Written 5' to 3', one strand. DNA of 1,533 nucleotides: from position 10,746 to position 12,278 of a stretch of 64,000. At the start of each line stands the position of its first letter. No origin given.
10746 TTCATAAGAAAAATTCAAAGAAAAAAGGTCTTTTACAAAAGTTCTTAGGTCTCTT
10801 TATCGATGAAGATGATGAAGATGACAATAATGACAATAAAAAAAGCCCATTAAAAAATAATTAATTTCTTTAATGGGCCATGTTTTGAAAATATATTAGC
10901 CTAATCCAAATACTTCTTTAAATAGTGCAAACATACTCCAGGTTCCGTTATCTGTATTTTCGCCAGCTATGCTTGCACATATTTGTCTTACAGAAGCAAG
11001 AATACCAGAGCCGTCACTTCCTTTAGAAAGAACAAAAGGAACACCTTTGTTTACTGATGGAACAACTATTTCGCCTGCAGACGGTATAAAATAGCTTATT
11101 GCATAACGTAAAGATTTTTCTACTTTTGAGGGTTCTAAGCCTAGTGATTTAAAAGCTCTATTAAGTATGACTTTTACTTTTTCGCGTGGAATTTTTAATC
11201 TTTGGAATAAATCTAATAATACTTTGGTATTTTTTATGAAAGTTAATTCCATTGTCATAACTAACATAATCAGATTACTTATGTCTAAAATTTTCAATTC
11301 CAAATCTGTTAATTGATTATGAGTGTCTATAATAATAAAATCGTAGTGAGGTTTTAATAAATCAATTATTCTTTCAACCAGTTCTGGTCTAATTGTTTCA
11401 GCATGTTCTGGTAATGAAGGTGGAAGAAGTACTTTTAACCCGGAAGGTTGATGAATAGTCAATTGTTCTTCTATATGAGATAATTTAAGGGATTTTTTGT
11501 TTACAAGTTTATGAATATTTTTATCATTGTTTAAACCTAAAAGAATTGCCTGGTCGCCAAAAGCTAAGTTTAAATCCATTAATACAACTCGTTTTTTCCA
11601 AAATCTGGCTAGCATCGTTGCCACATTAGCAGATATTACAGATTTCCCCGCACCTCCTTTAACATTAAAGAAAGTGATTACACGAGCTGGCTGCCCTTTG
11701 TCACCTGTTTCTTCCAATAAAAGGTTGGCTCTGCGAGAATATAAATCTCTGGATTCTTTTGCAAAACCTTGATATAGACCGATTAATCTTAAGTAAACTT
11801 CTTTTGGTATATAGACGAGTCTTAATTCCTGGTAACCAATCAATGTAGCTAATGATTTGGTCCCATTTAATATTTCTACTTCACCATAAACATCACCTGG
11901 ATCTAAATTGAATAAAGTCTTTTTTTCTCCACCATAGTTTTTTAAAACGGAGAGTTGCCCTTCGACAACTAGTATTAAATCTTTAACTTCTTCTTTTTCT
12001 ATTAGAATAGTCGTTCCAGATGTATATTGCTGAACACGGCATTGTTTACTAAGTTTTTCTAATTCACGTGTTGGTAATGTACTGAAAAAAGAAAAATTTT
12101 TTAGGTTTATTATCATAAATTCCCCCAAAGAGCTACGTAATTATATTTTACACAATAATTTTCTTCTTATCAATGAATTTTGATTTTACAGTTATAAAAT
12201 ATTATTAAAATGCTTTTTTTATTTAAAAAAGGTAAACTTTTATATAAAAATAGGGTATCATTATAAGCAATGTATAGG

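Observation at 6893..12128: Kinase/phosphatase cassette flanked by two TadZ/CpaE-like ATPases carrying FHA and cyclic-nucleotide-binding sensor domains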

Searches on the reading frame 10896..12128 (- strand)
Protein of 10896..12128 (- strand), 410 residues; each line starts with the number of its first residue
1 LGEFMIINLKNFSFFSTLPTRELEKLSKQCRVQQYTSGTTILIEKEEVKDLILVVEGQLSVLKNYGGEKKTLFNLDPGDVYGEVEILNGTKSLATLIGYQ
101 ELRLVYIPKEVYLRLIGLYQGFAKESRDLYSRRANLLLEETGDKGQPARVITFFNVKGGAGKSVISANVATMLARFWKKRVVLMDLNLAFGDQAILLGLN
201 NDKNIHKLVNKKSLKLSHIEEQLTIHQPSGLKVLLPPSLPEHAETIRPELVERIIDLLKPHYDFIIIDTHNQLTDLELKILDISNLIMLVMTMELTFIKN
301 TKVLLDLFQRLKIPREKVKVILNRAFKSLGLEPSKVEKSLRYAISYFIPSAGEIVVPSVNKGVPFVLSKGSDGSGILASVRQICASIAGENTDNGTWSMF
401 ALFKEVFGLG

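Call 3: search_protein_families(library=pfam, proteins=[window:10896-12128:-], max_evalue=0.01)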
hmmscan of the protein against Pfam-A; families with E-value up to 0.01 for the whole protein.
window:10896-12128:- (410 aa): 6 families
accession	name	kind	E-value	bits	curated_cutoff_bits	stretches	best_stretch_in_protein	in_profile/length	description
PF13614.12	AAA_31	-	6.8e-12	46.1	27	1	149-310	2-166/177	AAA domain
PF00027.35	cNMP_binding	-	2.4e-11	43.9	27.5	1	33-116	2-86/89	Cyclic nucleotide-binding domain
PF01656.29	CbiA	-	1.4e-07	32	25.4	1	151-324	1-82/125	CobQ/CobB/MinD/ParA nucleotide binding domain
PF09140.17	MipZ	-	3.4e-05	23.7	20.7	1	150-273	2-111/262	ATPase MipZ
PF10609.15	ParA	-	4.7e-05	23.4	27.1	1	149-210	4-62/246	NUBPL iron-transfer P-loop NTPase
PF02374.21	ArsA_ATPase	-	0.002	17.8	24.3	0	152-183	4-35/305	Anion-transporting ATPase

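Call 4: search_protein_families(library=ncbifam, proteins=[window:10896-12128:-], max_evalue=0.01)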
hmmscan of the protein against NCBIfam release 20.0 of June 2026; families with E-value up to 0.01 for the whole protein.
window:10896-12128:- (410 aa): 22 families
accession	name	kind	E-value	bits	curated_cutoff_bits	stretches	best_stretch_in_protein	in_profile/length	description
TIGR01968.1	minD_bact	equivalog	3.2e-19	69.3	212.9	1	149-391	2-240/261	septum site-determining protein MinD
TIGR01969.1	minD_arch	subfamily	2e-16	59.9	201.75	1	149-390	1-233/251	cell division ATPase MinD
NF041546.1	ParA_partition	equivalog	7.6e-10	38.7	180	2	150-186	1-36/203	ParA family partition ATPase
TIGR03029.1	EpsG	equivalog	4.8e-09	35.8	313.8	1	113-303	71-255/274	chain length determinant protein tyrosine kinase EpsG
TIGR01007.1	eps_fam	subfamily_domain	9.2e-09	35.1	108.05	1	148-294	17-162/204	polysaccharide biosynthesis tyrosine autokinase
NF047398.1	AAA_KGGVGR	domain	2.7e-07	31.1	90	1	149-188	3-41/190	KGGVGR-motif variant AAA ATPase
TIGR03815.1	CpaE_hom_Actino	equivalog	4.6e-07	29.3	154.45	1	136-340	99-297/340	septum site-determining protein Ssd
NF008079.0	PRK10818.1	equivalog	9.5e-07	28.4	508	1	148-305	2-157/270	septum site-determining protein MinD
TIGR03018.1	pepcterm_TyrKin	hypoth_equivalog_domain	1.1e-06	28.1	230.65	1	143-309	30-197/207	XrtA-associated tyrosine autokinase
NF008568.0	PRK11519.1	equivalog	1.6e-06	26.6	1068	1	153-327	531-700/720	tyrosine-protein kinase Wzc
NF058543.1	ActPatMycb56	equivalog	4.5e-06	25.7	460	1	13-103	2-92/317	acetyltransferase Pat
TIGR03896.1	cyc_nuc_ocin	subfamily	6e-06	25.8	161.05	1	16-114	147-246/317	bacteriocin-type transport-associated protein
NF006901.0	PRK09392.1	equivalog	2.1e-05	24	211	1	7-111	7-111/236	transcriptional activator FtrB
NF008732.0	PRK11753.1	equivalog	3.4e-05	23.4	266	1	20-91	13-85/214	cAMP-activated global transcriptional regulator CRP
TIGR03371.1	cellulose_yhjQ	equivalog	0.00013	21.5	157.85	1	149-323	2-176/246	cellulose biosynthesis protein BcsQ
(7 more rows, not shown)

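Call 14: search_solved_structures(query=window:10896-12128:-, max_evalue=0.01)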
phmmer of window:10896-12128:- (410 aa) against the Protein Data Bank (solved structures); distinct sequences matched with E-value up to 0.01: 91 (the best 60 are shown).
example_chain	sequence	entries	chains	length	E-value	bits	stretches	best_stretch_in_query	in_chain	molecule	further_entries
3ea0_A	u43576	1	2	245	9.5e-17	64.5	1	148-360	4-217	ATPase, ParA family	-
9ya0_MA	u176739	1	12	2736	2.9e-10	43.2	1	9-145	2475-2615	PCR12, TGME49_219070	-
4v03_A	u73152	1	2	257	6.6e-10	42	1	148-382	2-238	SITE-DETERMINING PROTEIN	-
4v02_A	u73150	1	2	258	1.7e-09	40.6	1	148-382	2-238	SITE-DETERMINING PROTEIN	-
5j3u_A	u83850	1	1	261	1.8e-09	40.5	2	12-104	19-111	Protein Kinase A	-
4din_B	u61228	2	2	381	9.7e-08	34.8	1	27-129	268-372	cAMP-dependent protein kinase type I-beta regulatory subunit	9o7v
6iub_A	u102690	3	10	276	1.6e-07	34.1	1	148-348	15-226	SpoOJ regulator (Soj)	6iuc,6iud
5kbf_A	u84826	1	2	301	1.6e-07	34.1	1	25-135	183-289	CAMP-dependent protein kinase regulatory subunit, putative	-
1ion_A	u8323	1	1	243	2.3e-07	33.6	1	148-366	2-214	PROBABLE CELL DIVISION INHIBITOR MIND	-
1g3q_A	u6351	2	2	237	3.4e-07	33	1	148-367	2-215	CELL DIVISION INHIBITOR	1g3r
8jmj_A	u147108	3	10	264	3.5e-07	33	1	149-348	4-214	SpoOJ regulator (Soj)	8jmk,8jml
4jlv_A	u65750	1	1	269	3.6e-07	33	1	133-304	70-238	C-terminal fragment of Membrane protein CapA1, Putative uncharacterized protein capB1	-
1hyq_A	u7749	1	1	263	4.1e-07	32.8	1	149-369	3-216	CELL DIVISION INHIBITOR (MIND-1)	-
5j1j_A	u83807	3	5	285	5.9e-07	32.2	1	146-311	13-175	Site-determining protein | Transcriptional antiactivator FleN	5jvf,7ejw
2qcs_B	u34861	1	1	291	8.9e-07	31.7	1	28-131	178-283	cAMP-dependent protein kinase type I-alpha regulatory subunit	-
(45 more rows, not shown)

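Call 17: find_homologous_proteins(query=window:10896-12128:-, max_evalue=0.00001)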
Query window:10896-12128:- (410 aa): 190 proteins with E <= 0.00001 among 8000 candidates; the best 120 are listed.
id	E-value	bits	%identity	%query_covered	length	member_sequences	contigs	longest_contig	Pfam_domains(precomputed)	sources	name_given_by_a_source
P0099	2.2e-260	881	100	99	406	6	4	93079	PF01656.30,PF13614.13,PF09140.18,PF00027.36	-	-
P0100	2.3e-238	809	90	99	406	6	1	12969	PF01656.30,PF13614.13,PF09140.18,PF00027.36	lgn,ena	-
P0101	3.8e-238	808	90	99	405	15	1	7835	PF01656.30,PF13614.13,PF00027.36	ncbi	-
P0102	2.0e-237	806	89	99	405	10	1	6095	PF01656.30,PF13614.13,PF00027.36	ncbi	-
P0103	3.9e-236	802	90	99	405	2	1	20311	PF01656.30,PF13614.13,PF00027.36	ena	-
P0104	1.1e-232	790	88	99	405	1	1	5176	PF01656.30,PF13614.13,PF09140.18,PF00027.36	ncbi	-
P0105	6.0e-222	755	86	99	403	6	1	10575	PF10609.16,PF01656.30,PF13614.13,PF00027.36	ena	-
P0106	4.3e-221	752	86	98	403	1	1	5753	PF01656.30,PF13614.13,PF00027.36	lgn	-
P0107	4.2e-214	729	81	99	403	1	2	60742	PF10609.16,PF01656.30,PF13614.13,PF09140.18,PF00027.36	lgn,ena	-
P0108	2.4e-206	703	79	99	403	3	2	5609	PF01656.30,PF13614.13,PF09140.18,PF00027.36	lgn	-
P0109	1.3e-193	662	75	99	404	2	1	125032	PF01656.30,PF13614.13,PF00027.36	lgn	-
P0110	4.6e-192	656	73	99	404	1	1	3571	PF01656.30,PF13614.13,PF00027.36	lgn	-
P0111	1.4e-191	655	73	99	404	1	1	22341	PF10609.16,PF01656.30,PF13614.13,PF00027.36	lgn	-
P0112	1.6e-190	651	74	98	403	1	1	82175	PF01656.30,PF13614.13,PF00027.36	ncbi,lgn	-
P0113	2.0e-190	651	74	99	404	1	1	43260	PF01656.30,PF13614.13,PF00027.36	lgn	-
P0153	9.0e-167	573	64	99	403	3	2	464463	PF01656.30,PF13614.13,PF00027.36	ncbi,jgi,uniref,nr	ncbi:MAG: Type II/IV secretion system ATPase TadZ/CpaE, associated with Flp pilus assembly [Candidat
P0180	2.5e-138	480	54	98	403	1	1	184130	PF01656.30,PF13614.13,PF00027.36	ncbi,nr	ncbi:MAG: AAA family ATPase [Candidatus Riflebacteria bacterium]|nr:AAA family ATPase [Candidatus Ri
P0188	1.1e-45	175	43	54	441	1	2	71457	PF00142.25,PF10609.16,PF01656.30,PF13614.13,PF09140.18,PF00072.31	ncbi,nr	ncbi:MAG: response regulator [Bacillota bacterium]|nr:response regulator [Bacillota bacterium]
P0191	2.0e-44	171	39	60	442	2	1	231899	PF00142.25,PF10609.16,PF01656.30,PF13614.13,PF09140.18,PF06564.19,PF02374.22,PF00072.31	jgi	jgi:pilus assembly protein CpaE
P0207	4.4e-37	146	40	60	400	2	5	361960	PF10609.16,PF01656.30,PF13614.13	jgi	jgi:pilus assembly protein CpaE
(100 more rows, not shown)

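Call 20: find_encoding_contigs(protein=P0180, flank=10000, max_places=2)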
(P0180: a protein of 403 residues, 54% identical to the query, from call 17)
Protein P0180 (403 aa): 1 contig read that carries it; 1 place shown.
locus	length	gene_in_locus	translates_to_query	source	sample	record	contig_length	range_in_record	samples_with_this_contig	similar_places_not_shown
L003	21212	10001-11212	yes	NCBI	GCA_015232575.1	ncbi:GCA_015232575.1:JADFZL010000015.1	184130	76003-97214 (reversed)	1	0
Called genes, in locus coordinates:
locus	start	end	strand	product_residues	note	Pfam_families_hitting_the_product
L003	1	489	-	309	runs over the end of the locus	PF25062:ARM_TT21_N (faint), PF12895:ANAPC3 (faint), PF13174:TPR_6 (faint), PF13424:TPR_12 (faint), PF00515:TPR_1 (weak), PF07719:TPR_2 (weak), PF13371:TPR_9 (weak), PF23914:TPR_CcmH_CycH, +7 more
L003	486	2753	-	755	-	PF02861:Clp_N, PF05621:TniB (weak), PF00004:AAA, PF17871:AAA_lid_9, PF07724:AAA_2, PF07728:AAA_5, PF00004:AAA, PF10431:ClpB_D2-small, +6 more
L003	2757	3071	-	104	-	PF02617:ClpS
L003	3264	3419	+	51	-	-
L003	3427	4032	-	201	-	-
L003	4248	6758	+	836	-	PF00912:Transgly, PF00905:Transpeptidase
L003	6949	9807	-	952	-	PF03415:Peptidase_C11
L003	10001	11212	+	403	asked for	PF00027:cNMP_binding, PF01656:CbiA (faint), PF13614:AAA_31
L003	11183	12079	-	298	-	PF09924:LPG_synthase_C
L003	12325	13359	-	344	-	PF05368:NmrA, PF01073:3Beta_HSD, PF01370:Epimerase, PF02719:Polysacc_synt_2 (weak), PF04321:RmlD_sub_bind, PF07993:NAD_binding_4, PF13460:NAD_binding_10, PF16363:GDP_Man_Dehyd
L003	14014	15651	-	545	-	PF00501:AMP-binding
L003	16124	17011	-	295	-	PF00561:Abhydrolase_1, PF12146:Hydrolase_4 (weak), PF12697:Abhydrolase_6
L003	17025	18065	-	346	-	PF00108:Thiolase_N (weak), PF08541:ACP_syn_III_C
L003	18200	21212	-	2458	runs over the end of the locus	-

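Call 21: find_encoding_contigs(protein=P0153, flank=10000, max_places=2)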
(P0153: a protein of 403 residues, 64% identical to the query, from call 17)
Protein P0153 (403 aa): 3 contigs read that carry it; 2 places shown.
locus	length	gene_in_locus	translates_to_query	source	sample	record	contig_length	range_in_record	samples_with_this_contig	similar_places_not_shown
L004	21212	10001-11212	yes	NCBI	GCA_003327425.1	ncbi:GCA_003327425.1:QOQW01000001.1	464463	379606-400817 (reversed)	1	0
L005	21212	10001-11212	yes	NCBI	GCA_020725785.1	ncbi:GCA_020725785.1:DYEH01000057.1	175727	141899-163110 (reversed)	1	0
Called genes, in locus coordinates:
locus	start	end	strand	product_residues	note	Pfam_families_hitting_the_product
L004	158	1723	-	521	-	PF00211:Guanylate_cyc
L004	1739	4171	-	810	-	PF00912:Transgly, PF00905:Transpeptidase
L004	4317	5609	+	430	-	PF08245:Mur_ligase_M, PF02875:Mur_ligase_C, PF27239:FOL3_C (weak)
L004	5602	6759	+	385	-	PF07075:NamZ_N, PF20732:NamZ_C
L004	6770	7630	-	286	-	-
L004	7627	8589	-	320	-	-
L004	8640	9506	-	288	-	PF08239:SH3_3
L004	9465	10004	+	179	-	-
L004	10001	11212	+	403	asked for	PF00027:cNMP_binding, PF01656:CbiA (weak), PF13614:AAA_31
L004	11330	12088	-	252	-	PF00481:PP2C, PF13672:PP2C_2, PF07228:SpoIIE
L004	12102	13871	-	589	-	PF00069:Pkinase, PF07714:PK_Tyr_Ser-Thr, PF03109:ABC1, PF08308:PEGA, PF13432:TPR_16 (faint), PF14559:TPR_19 (faint)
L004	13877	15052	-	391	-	PF16697:Yop-YscD_cpl (weak), PF00498:FHA, PF13614:AAA_31 (weak)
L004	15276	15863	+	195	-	-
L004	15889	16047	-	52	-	-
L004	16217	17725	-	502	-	PF00089:Trypsin, PF13365:Trypsin_2, PF00595:PDZ (weak), PF13180:PDZ_2, PF17820:PDZ_6, PF00595:PDZ, PF13180:PDZ_2, PF17820:PDZ_6, +1 more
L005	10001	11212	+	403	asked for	PF00027:cNMP_binding, PF01656:CbiA (weak), PF13614:AAA_31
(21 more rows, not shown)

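Call 22: find_encoding_contigs(protein=P0191, flank=8000, max_places=1)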
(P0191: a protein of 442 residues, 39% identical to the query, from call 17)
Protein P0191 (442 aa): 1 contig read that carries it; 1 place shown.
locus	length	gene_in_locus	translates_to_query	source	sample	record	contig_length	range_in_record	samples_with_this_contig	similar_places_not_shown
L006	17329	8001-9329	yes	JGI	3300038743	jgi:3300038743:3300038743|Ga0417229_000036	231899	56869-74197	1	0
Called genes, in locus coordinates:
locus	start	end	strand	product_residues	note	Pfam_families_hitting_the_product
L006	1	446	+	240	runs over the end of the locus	PF07730:HisKA_3, PF02518:HATPase_c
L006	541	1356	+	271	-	PF00196:GerE, PF08281:Sigma70_r4_2 (weak)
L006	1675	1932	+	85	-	PF04964:Flp_Fap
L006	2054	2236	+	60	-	-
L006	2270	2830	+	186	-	PF01478:Peptidase_A24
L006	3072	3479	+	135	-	PF07811:TadE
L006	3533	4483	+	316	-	PF13400:Tad, PF09977:Tad_C (weak)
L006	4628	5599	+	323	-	PF08666:SAF, PF16976:RcpC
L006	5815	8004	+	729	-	PF04972:BON (faint), PF13629:T2SS-T3SS_pil_N, PF00263:Secretin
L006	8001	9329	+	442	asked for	PF00072:Response_reg, PF00142:Fer4_NifH, PF01656:CbiA, PF02374:ArsA_ATPase (faint), PF06564:CBP_BcsQ (faint), PF09140:MipZ, PF10609:ParA, PF13614:AAA_31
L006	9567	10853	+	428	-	PF00437:T2SSE, PF27713:UCP018868 (weak)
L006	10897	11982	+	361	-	PF00482:T2SSF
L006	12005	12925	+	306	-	PF00482:T2SSF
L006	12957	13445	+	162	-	PF02643:DUF192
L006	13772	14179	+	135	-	PF06695:Sm_multidrug_ex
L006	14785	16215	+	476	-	PF07833:Cu_amine_oxidN1 (faint), PF01522:Polysacc_deac_1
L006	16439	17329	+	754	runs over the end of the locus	PF23139:OB_YrrC, PF14520:HHH_5 (weak), PF14490:HHH_RecD2, PF13245:AAA_19, PF13604:AAA_30, PF01443:Viral_helicase1 (weak), PF18335:SH3_13, PF13538:UvrD_C_2, +3 more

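Call 23: find_encoding_contigs(protein=P0188, flank=8000, max_places=1)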
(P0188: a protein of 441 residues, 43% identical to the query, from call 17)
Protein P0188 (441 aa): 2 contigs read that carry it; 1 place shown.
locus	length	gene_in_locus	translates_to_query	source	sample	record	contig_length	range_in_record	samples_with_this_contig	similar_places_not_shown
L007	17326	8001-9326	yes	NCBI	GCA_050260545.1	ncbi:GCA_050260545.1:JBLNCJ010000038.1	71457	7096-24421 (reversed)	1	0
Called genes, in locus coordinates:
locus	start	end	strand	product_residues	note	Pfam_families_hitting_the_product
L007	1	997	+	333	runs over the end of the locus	PF00196:GerE, PF08281:Sigma70_r4_2 (faint)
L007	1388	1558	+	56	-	PF04964:Flp_Fap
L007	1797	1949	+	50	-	-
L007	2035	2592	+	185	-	PF01478:Peptidase_A24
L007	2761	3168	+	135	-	PF07811:TadE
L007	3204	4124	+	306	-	PF13400:Tad, PF09977:Tad_C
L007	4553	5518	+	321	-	PF08666:SAF (weak), PF16976:RcpC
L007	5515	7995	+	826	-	PF13629:T2SS-T3SS_pil_N, PF04972:BON (faint), PF00263:Secretin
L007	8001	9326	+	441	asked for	PF00072:Response_reg, PF00142:Fer4_NifH (weak), PF01656:CbiA, PF09140:MipZ (weak), PF10609:ParA, PF13614:AAA_31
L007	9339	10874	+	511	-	PF00437:T2SSE, PF27713:UCP018868 (weak)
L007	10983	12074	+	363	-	PF00482:T2SSF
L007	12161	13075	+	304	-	PF00482:T2SSF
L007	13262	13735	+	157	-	PF02643:DUF192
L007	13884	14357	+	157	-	PF06695:Sm_multidrug_ex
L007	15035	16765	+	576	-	PF07833:Cu_amine_oxidN1 (faint), PF01522:Polysacc_deac_1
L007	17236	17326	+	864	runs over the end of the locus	-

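Call 24: find_encoding_contigs(protein=P0207, flank=8000, max_places=1)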
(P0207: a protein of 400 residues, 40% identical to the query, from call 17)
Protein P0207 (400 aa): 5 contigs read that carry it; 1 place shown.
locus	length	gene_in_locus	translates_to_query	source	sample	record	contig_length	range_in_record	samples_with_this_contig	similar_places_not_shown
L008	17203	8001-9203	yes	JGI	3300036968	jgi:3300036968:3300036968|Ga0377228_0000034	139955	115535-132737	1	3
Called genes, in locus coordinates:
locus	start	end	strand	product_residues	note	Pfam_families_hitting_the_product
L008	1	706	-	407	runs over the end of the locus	PF00425:Chorismate_bind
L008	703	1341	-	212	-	PF01209:Ubie_methyltran, PF13489:Methyltransf_23 (weak), PF13847:Methyltransf_31, PF13649:Methyltransf_25, PF08241:Methyltransf_11, PF08242:Methyltransf_12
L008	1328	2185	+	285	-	PF03883:H2O2_YaaD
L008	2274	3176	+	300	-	PF04760:IF2_N (faint)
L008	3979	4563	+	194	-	-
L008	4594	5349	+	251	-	PF02353:CMAS, PF13489:Methyltransf_23 (weak), PF13847:Methyltransf_31, PF08241:Methyltransf_11, PF08242:Methyltransf_12, PF13649:Methyltransf_25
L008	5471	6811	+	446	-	PF00575:S1, PF23459:S1_RRP5 (weak)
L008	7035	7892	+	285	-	PF08666:SAF (faint), PF16976:RcpC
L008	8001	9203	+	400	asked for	PF10609:ParA, PF13614:AAA_31, PF01656:CbiA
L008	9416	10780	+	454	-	PF00437:T2SSE, PF27713:UCP018868 (faint)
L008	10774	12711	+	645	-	PF13768:VWA_3 (faint), PF00092:VWA, PF13519:VWA_2, PF00482:T2SSF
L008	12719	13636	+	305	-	PF00482:T2SSF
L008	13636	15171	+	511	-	-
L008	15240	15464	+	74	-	PF04964:Flp_Fap (weak)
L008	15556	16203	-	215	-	PF00072:Response_reg, PF00196:GerE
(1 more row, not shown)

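Call 72: predict_structure(alignment_id=A2)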
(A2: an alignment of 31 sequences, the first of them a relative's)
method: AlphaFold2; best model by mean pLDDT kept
length: 406 residues; sequences in the alignment: 31
mean_pLDDT: 74.9   pTM: 0.55
mean pLDDT of the five models: 74.9, 73.8, 72.4, 71.6, 71.3
residues with pLDDT >= 90: 119; 70-90: 154; 50-70: 67; < 50: 66
segments of 3 or more residues with pLDDT < 50: 136-141, 290-295, 324-356, 387-406
pLDDT, mean of each block of 10 residues (from residue 1): 75 89 91 90 93 89 74 92 87 91 94 90 85 57 74 66 88 90 83 86 91 95 93 88 93 91 85 85 66 52 65 57 48 31 26 51 67 69 54 33 28
secondary structure, 60 per line:
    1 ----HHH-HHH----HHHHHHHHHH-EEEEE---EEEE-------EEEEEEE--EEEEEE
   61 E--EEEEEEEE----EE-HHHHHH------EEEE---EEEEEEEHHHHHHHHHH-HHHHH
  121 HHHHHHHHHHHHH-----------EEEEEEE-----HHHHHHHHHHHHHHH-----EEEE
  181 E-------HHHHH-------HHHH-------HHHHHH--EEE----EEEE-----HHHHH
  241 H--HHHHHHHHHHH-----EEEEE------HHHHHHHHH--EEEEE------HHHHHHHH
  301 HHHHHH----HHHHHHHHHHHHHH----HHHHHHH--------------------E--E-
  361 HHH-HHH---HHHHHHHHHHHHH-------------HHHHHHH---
elements in order: H16-25 E27-31 E35-38 E46-52 E55-61 E64-71 H79-84 E91-94 E98-104 H105-114 H116-133 E145-151 H157-171 E177-181 H189-193 H201-204 H212-217 E220-222 E227-230 H236-241 H244-254 E260-264 H271-279 E282-286 H293-306 H311-324 H329-335 H371-383 H397-403
